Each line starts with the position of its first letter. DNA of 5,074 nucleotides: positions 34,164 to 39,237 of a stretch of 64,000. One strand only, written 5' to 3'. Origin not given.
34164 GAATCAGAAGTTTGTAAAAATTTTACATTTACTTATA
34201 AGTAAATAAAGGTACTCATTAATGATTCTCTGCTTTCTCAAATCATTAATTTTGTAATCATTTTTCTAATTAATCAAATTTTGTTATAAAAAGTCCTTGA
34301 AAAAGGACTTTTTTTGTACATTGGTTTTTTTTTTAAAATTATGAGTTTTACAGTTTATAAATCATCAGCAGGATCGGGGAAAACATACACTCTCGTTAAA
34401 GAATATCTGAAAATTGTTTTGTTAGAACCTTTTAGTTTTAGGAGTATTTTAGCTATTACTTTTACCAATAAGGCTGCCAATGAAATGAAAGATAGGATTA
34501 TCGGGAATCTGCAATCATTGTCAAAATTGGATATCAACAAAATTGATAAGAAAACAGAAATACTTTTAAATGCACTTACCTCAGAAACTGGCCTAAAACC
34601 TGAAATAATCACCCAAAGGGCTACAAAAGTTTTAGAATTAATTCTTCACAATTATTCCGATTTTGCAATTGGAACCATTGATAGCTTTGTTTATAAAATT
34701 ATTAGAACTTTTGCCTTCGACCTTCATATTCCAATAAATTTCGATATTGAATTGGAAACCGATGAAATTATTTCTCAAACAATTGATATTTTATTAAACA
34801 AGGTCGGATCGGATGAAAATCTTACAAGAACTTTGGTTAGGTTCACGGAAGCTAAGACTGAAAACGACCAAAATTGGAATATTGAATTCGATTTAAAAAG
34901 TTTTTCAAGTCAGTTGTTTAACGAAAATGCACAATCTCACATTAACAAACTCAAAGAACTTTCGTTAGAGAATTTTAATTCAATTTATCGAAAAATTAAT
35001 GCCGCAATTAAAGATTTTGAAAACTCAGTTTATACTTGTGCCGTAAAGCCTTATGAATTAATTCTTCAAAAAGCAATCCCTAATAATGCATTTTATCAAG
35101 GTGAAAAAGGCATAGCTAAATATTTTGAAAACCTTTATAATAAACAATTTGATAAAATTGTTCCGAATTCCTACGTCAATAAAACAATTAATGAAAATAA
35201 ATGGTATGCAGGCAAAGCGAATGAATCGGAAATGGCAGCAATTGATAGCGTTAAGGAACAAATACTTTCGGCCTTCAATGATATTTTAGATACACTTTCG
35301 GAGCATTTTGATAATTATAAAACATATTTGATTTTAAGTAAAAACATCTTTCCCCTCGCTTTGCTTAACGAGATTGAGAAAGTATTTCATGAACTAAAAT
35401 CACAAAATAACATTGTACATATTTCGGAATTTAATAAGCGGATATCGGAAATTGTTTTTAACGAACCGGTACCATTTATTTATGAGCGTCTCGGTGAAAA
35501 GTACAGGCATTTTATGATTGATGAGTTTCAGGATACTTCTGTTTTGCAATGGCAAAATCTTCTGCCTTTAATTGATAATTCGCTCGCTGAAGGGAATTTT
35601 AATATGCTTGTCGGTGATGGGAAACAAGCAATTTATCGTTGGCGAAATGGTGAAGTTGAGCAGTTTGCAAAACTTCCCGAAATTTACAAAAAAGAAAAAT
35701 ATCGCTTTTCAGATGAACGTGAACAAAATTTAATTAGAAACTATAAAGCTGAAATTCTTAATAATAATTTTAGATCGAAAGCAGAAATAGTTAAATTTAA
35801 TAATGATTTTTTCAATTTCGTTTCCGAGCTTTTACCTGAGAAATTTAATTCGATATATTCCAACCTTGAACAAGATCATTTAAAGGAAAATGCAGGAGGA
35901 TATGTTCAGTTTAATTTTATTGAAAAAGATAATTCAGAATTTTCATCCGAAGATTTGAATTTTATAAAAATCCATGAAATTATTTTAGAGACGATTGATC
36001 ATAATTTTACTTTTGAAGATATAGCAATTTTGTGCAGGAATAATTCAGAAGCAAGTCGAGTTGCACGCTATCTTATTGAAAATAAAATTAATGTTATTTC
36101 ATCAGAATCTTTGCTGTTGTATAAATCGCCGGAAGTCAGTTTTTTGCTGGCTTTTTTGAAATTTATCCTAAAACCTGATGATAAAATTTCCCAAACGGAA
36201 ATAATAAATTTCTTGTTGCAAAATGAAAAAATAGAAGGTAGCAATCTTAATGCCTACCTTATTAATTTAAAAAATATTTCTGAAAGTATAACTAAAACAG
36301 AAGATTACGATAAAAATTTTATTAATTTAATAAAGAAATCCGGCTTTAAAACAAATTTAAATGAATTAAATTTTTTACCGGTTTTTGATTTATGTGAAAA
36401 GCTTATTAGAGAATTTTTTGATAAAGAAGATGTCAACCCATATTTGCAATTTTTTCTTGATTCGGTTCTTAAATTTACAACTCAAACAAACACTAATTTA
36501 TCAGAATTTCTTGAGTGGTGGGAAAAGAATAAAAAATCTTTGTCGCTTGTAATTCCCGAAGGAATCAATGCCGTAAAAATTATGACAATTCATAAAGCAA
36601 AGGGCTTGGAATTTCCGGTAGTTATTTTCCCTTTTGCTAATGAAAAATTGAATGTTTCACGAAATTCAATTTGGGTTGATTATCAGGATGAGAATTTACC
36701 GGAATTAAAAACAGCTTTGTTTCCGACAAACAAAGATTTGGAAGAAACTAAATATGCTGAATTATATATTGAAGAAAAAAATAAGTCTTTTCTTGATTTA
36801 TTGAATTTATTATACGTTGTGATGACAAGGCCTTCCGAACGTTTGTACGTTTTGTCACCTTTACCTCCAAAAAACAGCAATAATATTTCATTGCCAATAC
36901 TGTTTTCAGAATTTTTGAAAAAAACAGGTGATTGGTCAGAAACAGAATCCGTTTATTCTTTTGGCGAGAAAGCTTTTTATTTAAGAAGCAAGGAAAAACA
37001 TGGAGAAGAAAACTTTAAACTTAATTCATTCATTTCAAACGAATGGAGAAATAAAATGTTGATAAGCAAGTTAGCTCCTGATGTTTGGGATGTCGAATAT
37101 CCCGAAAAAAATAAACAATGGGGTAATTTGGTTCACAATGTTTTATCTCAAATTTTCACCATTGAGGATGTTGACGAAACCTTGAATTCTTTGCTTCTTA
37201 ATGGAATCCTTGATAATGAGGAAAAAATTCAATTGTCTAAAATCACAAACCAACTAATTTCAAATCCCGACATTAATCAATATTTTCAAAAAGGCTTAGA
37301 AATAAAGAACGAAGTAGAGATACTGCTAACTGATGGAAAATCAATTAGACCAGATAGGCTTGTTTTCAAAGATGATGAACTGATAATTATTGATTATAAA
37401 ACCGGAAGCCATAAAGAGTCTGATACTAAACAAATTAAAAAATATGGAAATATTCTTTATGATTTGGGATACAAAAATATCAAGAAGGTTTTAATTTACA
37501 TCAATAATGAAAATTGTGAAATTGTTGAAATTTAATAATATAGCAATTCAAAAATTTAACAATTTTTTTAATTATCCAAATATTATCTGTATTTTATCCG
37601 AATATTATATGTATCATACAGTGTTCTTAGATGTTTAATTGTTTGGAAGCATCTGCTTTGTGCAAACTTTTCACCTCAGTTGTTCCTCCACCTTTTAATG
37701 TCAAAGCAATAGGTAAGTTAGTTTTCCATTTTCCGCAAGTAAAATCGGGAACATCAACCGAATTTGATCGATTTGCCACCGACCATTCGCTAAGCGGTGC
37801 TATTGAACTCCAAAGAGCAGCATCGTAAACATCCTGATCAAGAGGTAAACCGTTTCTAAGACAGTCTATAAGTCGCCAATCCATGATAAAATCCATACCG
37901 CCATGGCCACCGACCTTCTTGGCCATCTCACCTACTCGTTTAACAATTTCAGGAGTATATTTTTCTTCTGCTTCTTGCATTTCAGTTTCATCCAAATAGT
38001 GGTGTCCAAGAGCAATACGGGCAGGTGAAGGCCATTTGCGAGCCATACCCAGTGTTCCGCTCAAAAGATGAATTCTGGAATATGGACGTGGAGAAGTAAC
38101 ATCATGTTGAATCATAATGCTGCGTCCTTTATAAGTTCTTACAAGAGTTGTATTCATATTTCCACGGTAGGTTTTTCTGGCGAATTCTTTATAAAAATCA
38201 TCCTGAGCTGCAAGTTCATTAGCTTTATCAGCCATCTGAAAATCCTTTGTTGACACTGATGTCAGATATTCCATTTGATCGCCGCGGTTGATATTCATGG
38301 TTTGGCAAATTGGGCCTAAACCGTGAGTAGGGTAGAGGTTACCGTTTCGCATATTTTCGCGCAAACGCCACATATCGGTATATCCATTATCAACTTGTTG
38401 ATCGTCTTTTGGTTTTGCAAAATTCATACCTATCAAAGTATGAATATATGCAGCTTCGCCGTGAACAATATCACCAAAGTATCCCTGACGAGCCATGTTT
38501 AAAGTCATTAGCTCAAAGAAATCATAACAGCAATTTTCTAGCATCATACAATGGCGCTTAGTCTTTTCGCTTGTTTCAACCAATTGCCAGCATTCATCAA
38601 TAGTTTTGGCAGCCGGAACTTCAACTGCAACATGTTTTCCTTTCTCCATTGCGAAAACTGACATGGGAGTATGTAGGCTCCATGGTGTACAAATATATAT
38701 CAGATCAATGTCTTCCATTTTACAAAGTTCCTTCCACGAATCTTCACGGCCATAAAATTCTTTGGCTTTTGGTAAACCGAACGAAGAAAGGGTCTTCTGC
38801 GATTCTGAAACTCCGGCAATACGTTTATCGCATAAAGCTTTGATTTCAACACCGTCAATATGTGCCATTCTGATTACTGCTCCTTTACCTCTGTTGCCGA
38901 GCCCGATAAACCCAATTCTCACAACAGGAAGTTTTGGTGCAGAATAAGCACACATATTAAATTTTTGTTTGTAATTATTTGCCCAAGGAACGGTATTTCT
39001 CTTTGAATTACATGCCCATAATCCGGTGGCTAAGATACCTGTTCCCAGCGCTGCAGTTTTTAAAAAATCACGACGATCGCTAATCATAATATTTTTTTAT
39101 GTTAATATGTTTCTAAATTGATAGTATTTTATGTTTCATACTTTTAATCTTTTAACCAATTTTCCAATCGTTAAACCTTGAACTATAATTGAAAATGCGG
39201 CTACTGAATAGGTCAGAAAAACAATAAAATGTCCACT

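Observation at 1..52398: Six secreted mosaic proteins built from three shuffled modules occupy about a quarter of the window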

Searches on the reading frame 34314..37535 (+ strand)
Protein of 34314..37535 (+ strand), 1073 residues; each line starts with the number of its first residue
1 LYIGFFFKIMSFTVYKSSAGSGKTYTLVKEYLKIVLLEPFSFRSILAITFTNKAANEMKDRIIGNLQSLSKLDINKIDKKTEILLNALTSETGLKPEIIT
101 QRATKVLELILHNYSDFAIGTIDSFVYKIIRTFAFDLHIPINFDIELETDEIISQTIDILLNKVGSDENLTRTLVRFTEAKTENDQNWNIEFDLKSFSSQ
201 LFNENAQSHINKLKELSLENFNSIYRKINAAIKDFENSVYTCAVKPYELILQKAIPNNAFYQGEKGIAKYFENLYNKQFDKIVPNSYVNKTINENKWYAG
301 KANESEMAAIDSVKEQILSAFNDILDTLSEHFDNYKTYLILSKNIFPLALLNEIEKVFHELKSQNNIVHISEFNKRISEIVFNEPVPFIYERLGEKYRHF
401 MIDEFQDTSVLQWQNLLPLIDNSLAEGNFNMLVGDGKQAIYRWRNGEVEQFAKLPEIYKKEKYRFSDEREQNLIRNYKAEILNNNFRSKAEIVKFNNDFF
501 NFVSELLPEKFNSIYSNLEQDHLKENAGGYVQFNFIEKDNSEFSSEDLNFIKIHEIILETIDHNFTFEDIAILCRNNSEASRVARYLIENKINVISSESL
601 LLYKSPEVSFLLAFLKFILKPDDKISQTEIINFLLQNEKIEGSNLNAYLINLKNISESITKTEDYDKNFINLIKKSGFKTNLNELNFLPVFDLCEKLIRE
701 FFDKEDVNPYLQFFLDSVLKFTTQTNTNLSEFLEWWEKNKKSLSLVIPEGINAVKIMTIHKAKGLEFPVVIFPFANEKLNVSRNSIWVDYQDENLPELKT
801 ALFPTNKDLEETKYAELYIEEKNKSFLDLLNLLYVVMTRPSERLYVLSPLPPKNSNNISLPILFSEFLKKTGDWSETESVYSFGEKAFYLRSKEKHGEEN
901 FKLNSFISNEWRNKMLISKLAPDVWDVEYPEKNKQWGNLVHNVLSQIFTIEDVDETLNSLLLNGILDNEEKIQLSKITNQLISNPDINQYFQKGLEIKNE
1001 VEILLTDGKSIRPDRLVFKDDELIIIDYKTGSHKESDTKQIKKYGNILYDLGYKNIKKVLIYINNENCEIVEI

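Call 51: search_protein_families(library=pfam, proteins=[window:34314-37535:+], max_evalue=0.0001)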
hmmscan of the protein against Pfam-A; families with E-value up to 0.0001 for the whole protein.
window:34314-37535:+ (1073 aa): 5 families
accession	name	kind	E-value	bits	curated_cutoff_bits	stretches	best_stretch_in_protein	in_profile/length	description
PF00580.27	UvrD-helicase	-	1.1e-35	124.1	23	1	17-456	20-268/271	UvrD/REP helicase N-terminal domain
PF13361.12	UvrD_C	-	4.4e-23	82.7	25.6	1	482-846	3-345/350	UvrD-like helicase C-terminal domain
PF13245.12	AAA_19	-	9.6e-11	42.4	25.1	1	17-72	18-71/134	AAA domain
PF13538.12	UvrD_C_2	-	7.9e-08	32.5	27.4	0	756-775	4-25/52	UvrD-like helicase C-terminal domain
PF12705.13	PDDEXK_1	-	1.3e-05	25.7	22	1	931-1041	32-156/247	PD-(D/E)XK nuclease superfamily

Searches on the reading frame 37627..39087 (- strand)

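Call 50: search_protein_families(library=pfam, proteins=[window:37627-39087:-], max_evalue=0.0001)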
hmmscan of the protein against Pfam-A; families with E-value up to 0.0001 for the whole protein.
window:37627-39087:- (486 aa): 2 families
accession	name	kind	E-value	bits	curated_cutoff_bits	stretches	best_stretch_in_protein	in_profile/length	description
PF21252.2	Glyco_hydro_109_C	-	1.1e-41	142.7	27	1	193-353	1-165/187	Glycosyl hydrolase 109, C-terminal domain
PF01408.29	GFO_IDH_MocA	-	2.4e-15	57.7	24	1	56-182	1-118/120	Oxidoreductase family, NAD-binding Rossmann fold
